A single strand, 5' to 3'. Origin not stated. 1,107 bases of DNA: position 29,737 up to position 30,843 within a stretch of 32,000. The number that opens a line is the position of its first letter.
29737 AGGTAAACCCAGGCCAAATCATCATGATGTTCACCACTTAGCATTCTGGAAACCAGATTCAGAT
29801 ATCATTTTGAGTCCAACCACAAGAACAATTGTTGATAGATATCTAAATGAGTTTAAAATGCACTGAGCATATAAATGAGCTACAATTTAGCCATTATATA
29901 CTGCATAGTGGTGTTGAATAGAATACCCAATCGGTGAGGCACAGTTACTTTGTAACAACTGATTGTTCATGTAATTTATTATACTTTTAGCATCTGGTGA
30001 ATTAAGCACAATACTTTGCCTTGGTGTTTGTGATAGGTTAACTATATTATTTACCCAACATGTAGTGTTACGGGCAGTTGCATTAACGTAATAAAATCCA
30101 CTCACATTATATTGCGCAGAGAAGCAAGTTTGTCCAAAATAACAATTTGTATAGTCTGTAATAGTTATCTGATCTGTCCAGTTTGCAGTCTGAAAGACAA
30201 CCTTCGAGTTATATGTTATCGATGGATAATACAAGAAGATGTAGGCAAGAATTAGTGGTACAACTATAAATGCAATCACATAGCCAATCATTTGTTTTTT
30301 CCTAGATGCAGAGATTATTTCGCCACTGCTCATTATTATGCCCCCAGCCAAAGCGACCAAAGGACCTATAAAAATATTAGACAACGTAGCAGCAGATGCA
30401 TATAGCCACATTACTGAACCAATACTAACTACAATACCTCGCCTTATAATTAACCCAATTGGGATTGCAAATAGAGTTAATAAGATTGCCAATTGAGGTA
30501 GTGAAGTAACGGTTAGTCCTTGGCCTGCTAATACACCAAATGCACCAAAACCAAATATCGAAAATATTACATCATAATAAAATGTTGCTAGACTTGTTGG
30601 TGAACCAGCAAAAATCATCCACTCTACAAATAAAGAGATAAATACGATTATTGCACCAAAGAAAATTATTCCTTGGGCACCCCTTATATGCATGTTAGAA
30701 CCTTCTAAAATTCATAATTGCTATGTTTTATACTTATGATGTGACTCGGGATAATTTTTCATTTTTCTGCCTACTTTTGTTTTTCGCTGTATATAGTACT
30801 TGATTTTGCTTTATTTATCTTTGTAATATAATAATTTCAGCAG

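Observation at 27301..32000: Abrupt AT-rich accessory island of orphan genes next to rsgA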

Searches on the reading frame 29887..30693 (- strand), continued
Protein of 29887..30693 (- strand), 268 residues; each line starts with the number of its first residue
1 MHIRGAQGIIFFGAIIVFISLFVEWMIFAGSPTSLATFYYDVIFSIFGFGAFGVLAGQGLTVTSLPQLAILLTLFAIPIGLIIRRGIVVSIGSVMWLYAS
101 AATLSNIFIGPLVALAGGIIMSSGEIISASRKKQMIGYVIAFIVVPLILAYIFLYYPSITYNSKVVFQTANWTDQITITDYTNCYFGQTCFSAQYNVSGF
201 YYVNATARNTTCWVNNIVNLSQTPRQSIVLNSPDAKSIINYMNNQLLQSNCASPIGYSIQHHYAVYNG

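Call 34: find_encoding_contigs(protein=P0013, flank=10000, max_places=2)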
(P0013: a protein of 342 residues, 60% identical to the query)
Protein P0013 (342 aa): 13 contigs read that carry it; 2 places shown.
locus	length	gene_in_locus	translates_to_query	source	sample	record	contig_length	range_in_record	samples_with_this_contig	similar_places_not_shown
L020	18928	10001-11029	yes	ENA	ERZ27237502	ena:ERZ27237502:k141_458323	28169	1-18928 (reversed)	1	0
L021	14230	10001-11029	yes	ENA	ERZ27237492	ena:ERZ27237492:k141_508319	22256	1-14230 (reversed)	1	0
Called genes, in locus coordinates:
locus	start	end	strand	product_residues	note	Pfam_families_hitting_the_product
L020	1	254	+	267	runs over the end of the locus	PF18728:HEPN_AbiV (faint)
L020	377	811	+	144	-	-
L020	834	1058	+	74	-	-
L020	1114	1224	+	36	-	-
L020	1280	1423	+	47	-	-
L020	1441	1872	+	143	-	-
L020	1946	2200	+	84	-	-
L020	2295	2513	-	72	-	-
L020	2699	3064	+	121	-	PF19663:DUF6166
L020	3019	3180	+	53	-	-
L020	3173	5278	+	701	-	PF05872:HerA_C (faint), PF01935:DUF87 (faint)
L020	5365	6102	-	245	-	PF26504:DUF8168_C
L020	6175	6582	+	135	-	-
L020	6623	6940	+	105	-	-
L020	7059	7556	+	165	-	-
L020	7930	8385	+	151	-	PF01797:Y1_Tnp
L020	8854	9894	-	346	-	PF12725:DUF3810 (weak)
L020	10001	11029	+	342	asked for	-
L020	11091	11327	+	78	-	-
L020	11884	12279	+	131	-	PF03625:DUF302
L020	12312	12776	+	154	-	-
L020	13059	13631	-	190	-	-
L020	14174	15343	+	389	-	PF06053:DUF929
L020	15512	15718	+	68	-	-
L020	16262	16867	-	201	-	-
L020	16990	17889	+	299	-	PF02463:SMC_N (faint), PF13476:AAA_23 (weak), PF00005:ABC_tran, PF13304:AAA_21 (weak)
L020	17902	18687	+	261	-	PF26936:DUF8287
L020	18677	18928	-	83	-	?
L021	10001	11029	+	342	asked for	-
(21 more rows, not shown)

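Call 45: predict_structure(alignment_id=A1)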
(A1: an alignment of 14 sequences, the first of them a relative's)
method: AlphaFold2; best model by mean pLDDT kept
length: 342 residues; sequences in the alignment: 14
mean_pLDDT: 67.1   pTM: 0.57
mean pLDDT of the five models: 67.1, 63.6, 63.2, 57.9, 55.8
residues with pLDDT >= 90: 12; 70-90: 152; 50-70: 130; < 50: 48
segments of 3 or more residues with pLDDT < 50: 1-4, 61-65, 195-230
pLDDT, mean of each block of 10 residues (from residue 1): 55 78 64 78 62 61 52 75 82 76 69 66 58 71 67 76 63 69 66 46 36 38 42 67 67 69 82 70 78 65 74 88 88 88 44
secondary structure, 60 per line:
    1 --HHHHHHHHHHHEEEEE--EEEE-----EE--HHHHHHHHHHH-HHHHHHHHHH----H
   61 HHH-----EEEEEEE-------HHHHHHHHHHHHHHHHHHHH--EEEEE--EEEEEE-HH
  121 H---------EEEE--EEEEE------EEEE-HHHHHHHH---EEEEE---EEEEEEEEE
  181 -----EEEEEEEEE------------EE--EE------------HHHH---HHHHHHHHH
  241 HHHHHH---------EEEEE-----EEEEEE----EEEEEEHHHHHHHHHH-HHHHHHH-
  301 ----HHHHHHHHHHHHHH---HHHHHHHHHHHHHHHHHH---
elements in order: H3-13 E14-18 E21-24 H34-44 H46-55 H60-63 E69-75 H83-102 E105-109 E112-117 E131-134 E137-141 E148-151 H153-160 E164-168 E172-180 E186-194 H225-228 H232-246 E256-260 E266-271 E276-281 H282-291 H293-299 H305-318 H322-339

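Call 56: search_solved_structures(query=L002:2541-3710:+, max_evalue=0.01)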
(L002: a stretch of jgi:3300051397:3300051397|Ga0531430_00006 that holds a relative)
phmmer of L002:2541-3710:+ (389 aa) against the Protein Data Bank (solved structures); distinct sequences matched with E-value up to 0.01: 16.
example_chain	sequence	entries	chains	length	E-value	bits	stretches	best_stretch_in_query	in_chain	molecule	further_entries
6opm_A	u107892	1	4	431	7.3e-79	268.8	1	3-385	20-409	CRISPR-associated endonuclease Cas1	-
4n06_A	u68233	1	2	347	2.5e-28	102.5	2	108-320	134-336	CRISPR-associated endonuclease Cas1 1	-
7cr6_A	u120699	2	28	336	2.4e-21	79.6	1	35-315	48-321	CRISPR-associated endonuclease Cas1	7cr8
8d3l_A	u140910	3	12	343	6e-18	68.4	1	41-320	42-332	CRISPR-associated endonuclease Cas1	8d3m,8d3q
8d3p_A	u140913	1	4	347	6.3e-18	68.3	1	41-320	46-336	CRISPR-associated endonuclease Cas1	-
7mi4_A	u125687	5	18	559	1.6e-09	40.7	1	172-321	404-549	CRISPR-associated exonuclease Cas4/endonuclease Cas1 fusion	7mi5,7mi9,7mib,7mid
7kft_D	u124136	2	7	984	4.7e-09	39.1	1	4-269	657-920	Cas6-RT-Cas1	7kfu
2yzs_A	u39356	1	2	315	4e-08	36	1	52-280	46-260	Putative uncharacterized protein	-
4xtk_A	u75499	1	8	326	4.2e-08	36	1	57-320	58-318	CRISPR-associated endonuclease Cas1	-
7ei1_A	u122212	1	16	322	1.8e-07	33.9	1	43-274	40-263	CRISPR-associated endonuclease Cas1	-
4wj0_A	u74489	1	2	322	4.3e-05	26.1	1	44-277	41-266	CRISPR-associated endonuclease Cas1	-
9hp8_F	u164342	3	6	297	0.00012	24.6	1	187-263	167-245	CRISPR-associated endonuclease Cas1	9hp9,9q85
9h1h_B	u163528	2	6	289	0.00013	24.5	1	187-264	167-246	CRISPR-associated endonuclease Cas1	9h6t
6qxf_I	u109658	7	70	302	0.00013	24.5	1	187-264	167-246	CRISPR-associated endonuclease Cas1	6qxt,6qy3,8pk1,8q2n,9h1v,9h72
5xvn_A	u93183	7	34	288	0.0022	20.4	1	188-254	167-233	CRISPR-associated endonuclease Cas1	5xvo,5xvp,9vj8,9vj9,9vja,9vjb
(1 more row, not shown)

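Call 63: find_homologous_proteins(query=L002:2541-3710:+)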
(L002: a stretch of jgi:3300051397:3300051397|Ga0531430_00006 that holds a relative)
Query L002:2541-3710:+ (389 aa): 1086 proteins with E <= 0.001 among 4932 candidates; the best 120 are listed.
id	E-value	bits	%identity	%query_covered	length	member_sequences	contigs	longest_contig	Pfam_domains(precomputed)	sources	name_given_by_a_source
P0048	1.4e-253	859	100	100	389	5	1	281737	PF01867.22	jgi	jgi:CRISPR-associated protein Cas1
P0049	9.3e-241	816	95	100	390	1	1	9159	PF01867.22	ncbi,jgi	jgi:CRISPR-associated protein Cas1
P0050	3.9e-199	679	77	100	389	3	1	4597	PF01867.22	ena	-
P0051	2.8e-196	670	74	99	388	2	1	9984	PF01867.22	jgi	jgi:CRISP-associated protein Cas1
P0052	1.0e-192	658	73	100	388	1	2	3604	PF01867.22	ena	-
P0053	1.7e-191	654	74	99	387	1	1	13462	PF01867.22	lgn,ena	-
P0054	1.7e-190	651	82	90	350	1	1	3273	PF01867.22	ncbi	ncbi:MAG: CRISPR-associated endonuclease Cas1, partial [Candidatus Parvarchaeum sp.]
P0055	3.3e-190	650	74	99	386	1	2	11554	PF01867.22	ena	-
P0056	6.2e-190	649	73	100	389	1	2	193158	PF01867.22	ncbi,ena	-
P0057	3.2e-188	644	74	99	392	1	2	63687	PF01867.22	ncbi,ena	-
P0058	4.5e-188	643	74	99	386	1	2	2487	PF01867.22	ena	-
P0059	6.8e-188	642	73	99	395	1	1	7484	PF01867.22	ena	-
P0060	8.1e-186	636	75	100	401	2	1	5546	PF01867.22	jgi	jgi:CRISPR-associated protein Cas1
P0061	1.1e-180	619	79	90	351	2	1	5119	PF01867.22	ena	-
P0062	2.4e-177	608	70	99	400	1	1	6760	PF01867.22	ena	-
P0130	1.7e-143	496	58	99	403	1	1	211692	PF01867.22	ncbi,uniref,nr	ncbi:CRISPR-associated endonuclease Cas1 [Nitrosopumilus sp.]|uniref:CRISPR-associated endonuclease 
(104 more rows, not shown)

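Call 64: find_encoding_contigs(protein=P0048, flank=10000, max_places=3)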
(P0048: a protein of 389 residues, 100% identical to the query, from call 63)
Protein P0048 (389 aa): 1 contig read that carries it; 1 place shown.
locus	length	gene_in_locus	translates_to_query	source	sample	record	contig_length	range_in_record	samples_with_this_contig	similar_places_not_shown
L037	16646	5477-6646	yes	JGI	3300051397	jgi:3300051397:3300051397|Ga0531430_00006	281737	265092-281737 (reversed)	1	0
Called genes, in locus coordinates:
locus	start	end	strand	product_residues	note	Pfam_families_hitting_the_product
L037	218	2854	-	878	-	-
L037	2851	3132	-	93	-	-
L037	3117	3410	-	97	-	-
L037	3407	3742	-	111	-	-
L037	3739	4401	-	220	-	-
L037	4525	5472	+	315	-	-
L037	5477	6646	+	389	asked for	PF01867:Cas_Cas1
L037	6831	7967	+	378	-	PF03214:RGP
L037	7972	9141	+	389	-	PF00534:Glycos_transf_1, PF13692:Glyco_trans_1_4, PF13524:Glyco_trans_1_2 (weak), PF22772:WsaF_C (weak)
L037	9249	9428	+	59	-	-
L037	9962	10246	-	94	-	-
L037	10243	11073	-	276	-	-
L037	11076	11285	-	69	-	-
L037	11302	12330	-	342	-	-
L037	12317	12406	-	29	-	-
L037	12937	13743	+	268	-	-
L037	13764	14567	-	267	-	PF00293:NUDIX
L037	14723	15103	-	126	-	-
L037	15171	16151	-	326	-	-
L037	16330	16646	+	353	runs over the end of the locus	PF03193:RsgA_GTPase, PF02421:FeoB_N (faint), PF01926:MMR_HSR1, PF04548:AIG1 (weak)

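Call 65: find_encoding_contigs(protein=P0056, flank=10000, max_places=2)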
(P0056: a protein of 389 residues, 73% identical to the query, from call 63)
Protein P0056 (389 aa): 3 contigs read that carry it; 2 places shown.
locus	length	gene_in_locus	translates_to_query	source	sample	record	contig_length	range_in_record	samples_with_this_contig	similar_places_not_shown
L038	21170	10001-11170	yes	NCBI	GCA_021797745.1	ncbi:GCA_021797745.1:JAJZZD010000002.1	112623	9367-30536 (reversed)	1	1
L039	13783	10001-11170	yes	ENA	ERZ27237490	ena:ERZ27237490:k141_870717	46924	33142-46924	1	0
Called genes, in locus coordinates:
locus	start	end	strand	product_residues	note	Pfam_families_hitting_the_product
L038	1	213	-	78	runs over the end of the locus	-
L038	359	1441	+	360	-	PF00188:CAP (weak)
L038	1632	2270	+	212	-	-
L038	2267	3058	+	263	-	PF08843:AbiEii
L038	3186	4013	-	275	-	PF01918:Alba (faint)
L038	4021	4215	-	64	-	-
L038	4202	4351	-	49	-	-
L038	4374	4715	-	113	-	-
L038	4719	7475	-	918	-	PF00136:DNA_pol_B (weak)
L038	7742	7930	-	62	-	-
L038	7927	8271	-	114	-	-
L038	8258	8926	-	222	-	-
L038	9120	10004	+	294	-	-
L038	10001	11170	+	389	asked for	PF01867:Cas_Cas1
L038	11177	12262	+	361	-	-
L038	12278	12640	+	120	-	-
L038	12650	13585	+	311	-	-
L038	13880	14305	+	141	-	-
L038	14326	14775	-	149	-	PF10869:DUF2666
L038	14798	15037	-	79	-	PF01978:TrmB (weak)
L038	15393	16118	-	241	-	-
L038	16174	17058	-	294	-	-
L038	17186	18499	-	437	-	PF00753:Lactamase_B, PF23023:Anti-Pycsar_Apyc1, PF12706:Lactamase_B_2, PF16661:Lactamase_B_6, PF10996:Beta-Casp, PF07521:RMMBL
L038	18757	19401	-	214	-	-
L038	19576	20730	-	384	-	PF13439:Glyco_transf_4, PF13579:Glyco_trans_4_4, PF20706:GT4-conflict (weak), PF00534:Glycos_transf_1, PF13692:Glyco_trans_1_4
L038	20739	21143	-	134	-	PF00828:Ribosomal_L27A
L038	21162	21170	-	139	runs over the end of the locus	PF00327:Ribosomal_L30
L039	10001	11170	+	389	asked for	PF01867:Cas_Cas1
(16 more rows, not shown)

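Call 75: search_protein_families(library=pfam, proteins=[L037:218-2854:-, L037:2851-3132:-, L037:3117-3410:-, L037:3407-3742:-, L037:3739-4401:-, L037:4525-5472:+, L037:5477-6646:+, L038:11177-12262:+, L038:12650-13585:+], max_evalue=0.1)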
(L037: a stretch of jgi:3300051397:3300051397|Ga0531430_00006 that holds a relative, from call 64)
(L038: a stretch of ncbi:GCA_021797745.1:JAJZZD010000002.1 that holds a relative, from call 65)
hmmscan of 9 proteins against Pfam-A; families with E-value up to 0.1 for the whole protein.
L037:218-2854:- (878 aa): 0 families

L037:2851-3132:- (93 aa): 0 families

L037:3117-3410:- (97 aa): 3 families
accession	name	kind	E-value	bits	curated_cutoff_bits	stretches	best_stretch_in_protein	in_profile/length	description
PF19891.5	DUF6364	-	0.0078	17.1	27.3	1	24-88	3-58/70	Family of unknown function (DUF6364)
PF04139.18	Rad9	-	0.029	14.2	25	1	5-73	100-166/253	Rad9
PF02671.26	PAH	-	0.051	13.7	21.3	0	62-84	13-35/45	Paired amphipathic helix repeat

L037:3407-3742:- (111 aa): 5 families
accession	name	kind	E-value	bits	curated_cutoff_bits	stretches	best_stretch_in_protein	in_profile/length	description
PF13894.12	zf-C2H2_4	-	0.00054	20.9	27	1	3-25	2-24/24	C2H2-type zinc finger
PF00096.32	zf-C2H2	-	0.0008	20.2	25.2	1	3-25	2-23/23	Zinc finger, C2H2 type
PF12171.14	zf-C2H2_jaz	-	0.00087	19.9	22.6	1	3-21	3-21/27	Zinc-finger double-stranded RNA-binding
PF24166.1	DUF7410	-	0.0019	18.5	27.5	1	4-14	1-11/22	Domain of unknown function (DUF7410)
PF13913.12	zf-C2HC_2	-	0.016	15.4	27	1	1-13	2-13/25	zinc-finger of a C2HC-type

L037:3739-4401:- (220 aa): 0 families

L037:4525-5472:+ (315 aa): 1 family
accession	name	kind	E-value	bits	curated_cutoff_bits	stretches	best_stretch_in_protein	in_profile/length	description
PF14106.11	DUF4279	-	0.089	13.5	25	0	64-146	12-91/116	Domain of unknown function (DUF4279)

L037:5477-6646:+ (389 aa): 2 families
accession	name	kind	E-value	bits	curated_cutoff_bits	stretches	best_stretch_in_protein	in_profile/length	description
PF01867.21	Cas_Cas1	-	7.8e-56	189.7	22.3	1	4-286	1-281/283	CRISPR associated protein Cas1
PF08199.16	E2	-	0.061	13.7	25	0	4-33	5-31/37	Bacteriophage E2-like protein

L038:11177-12262:+ (361 aa): 2 families
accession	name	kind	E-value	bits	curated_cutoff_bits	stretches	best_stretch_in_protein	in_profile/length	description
PF19626.4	DUF6131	-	0.026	15.3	25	1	147-190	4-50/59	Family of unknown function (DUF6131)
PF06703.16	SPC25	-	0.038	14.2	24.3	1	203-241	15-54/159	Microsomal signal peptidase 25 kDa subunit (SPC25)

L038:12650-13585:+ (311 aa): 0 families

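Call 76: search_solved_structures(query=L037:218-2854:-, max_evalue=1)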
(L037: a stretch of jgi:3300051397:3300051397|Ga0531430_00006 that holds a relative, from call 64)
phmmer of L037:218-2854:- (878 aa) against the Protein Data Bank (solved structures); distinct sequences matched with E-value up to 1: 0.

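Call 78: fold_search(model_id=the predicted structure, library=pdb)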
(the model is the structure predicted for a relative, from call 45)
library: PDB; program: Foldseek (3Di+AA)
matches with E <= 10: 487; with E <= 0.001: 0
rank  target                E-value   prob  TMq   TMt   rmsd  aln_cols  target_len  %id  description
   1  3rir                  5.6e-02  0.33  0.17  0.18  19.4       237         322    9  Crystal Strucrture of Biotin Protein Ligase from S. aureus (released 2012-04-18)
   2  4w5n_A                7.8e-02  0.07  0.09  0.06  19.3       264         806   10  The Crystal Structure of Human Argonaute2 Bound to a Defined Guide RNA (released 2014-11-12)
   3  6ap4_L                1.2e-01  0.05  0.10  0.09  22.4       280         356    9  Crystal structure of the DNA polymerase III subunit beta from Acinetobacter baumannii (released 2017-12-20)
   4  6mfr_A                1.7e-01  0.06  0.09  0.05  16.7       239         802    9  Human Argonaute2-miR-122 bound to a target RNA with three central mismatches (bu3) (released 2019-08-07)
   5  4qg5_B                1.8e-01  0.11  0.10  0.07  17.5       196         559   10  Crystal structure of phosphoglucomutase from Leishmania major at 3.5 angstrom resolution (released 2015-05-27)
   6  9bz0_A                1.9e-01  0.02  0.10  0.04  21.2       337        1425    8  Structure of an STK19-containing TC-NER complex (released 2024-12-25)
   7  6aqq                  2.4e-01  0.18  0.17  0.18  19.1       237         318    8  Crystal structure of Staphylococcus aureus biotin protein ligase in complex with inhibitor (released 2018-02-07)
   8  7o7y_Ac               2.4e-01  0.04  0.09  0.12  24.4       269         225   11  Rabbit 80S ribosome stalled close to the mutated SARS-CoV-2 slippery site by a pseudoknot (high resolution) (released 2021-06-02)
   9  9rs7_A                2.5e-01  0.04  0.12  0.10  25.8       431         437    7  Ypt7 in complex with its GEF Mon1-Ccz1 (released 2025-07-30)
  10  8scb_DD               2.7e-01  0.06  0.09  0.13  20.9       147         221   14  Terminating ribosome with SRI-41315 (released 2023-12-27)
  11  9k6q_A                2.8e-01  0.06  0.09  0.05  16.8       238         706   11  "Cryo-EM Structure of hAGO2D669A-siRNA-target (14-nt, sesqui-lobed) (released 2025-06-25)
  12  7u05_J                3.1e-01  0.06  0.06  0.09  20.0        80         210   22  Structure of the yeast TRAPPII-Rab11/Ypt32 complex in the closed/closed state (composite structure) (released 2022-04-27)
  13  6y2l_SD               3.3e-01  0.06  0.10  0.12  19.6       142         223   13  Structure of human ribosome in POST state (released 2020-04-15)
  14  9gb2_S                3.3e-01  0.04  0.10  0.14  23.8       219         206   14  Extended phiCD508 baseplate (released 2025-03-26)
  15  7ygn_A                3.3e-01  0.04  0.08  0.05  22.5       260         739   10  Cryo-EM structure of the Mili in complex with piRNA (released 2024-01-24)
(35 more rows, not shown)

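Call 93: find_encoding_contigs(protein=P0130, flank=10000, max_places=1)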
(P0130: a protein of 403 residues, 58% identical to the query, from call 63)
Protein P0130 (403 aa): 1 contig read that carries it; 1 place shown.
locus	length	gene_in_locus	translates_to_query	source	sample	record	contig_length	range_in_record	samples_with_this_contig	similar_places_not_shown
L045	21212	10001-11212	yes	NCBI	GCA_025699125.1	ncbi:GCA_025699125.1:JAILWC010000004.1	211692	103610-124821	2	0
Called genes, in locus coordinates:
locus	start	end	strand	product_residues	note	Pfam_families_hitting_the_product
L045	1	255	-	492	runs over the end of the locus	-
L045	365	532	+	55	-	-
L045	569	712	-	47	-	-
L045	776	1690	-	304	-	-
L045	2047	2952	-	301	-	-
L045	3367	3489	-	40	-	-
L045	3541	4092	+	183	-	PF18967:PycTM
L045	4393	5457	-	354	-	-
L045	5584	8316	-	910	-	-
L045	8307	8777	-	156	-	-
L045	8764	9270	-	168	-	-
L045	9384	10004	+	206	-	-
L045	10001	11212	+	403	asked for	PF01867:Cas_Cas1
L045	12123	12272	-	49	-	-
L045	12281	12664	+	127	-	PF00072:Response_reg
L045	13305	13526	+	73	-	PF20364:DUF6659 (weak)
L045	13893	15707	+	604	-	PF00571:CBS, PF02386:TrkH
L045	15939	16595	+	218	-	-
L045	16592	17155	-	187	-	PF02778:tRNA_int_endo_N, PF01974:tRNA_int_endo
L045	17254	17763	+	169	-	PF00252:Ribosomal_L16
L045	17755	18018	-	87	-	-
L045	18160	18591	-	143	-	-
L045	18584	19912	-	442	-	PF00999:Na_H_Exchanger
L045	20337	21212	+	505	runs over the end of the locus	-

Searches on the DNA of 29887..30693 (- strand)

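Call 90: search_rna_families(source=L001, start=6000, end=13600, threshold=evalue, max_evalue=0.1)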
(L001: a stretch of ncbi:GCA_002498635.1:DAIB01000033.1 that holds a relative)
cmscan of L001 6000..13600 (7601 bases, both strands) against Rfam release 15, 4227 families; matches with E-value up to 0.1: 1.
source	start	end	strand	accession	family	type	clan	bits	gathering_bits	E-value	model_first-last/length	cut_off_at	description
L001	6552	6624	+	RF00005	tRNA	Gene; tRNA;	CL00001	45.3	29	2.3e-07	1-71/71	no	tRNA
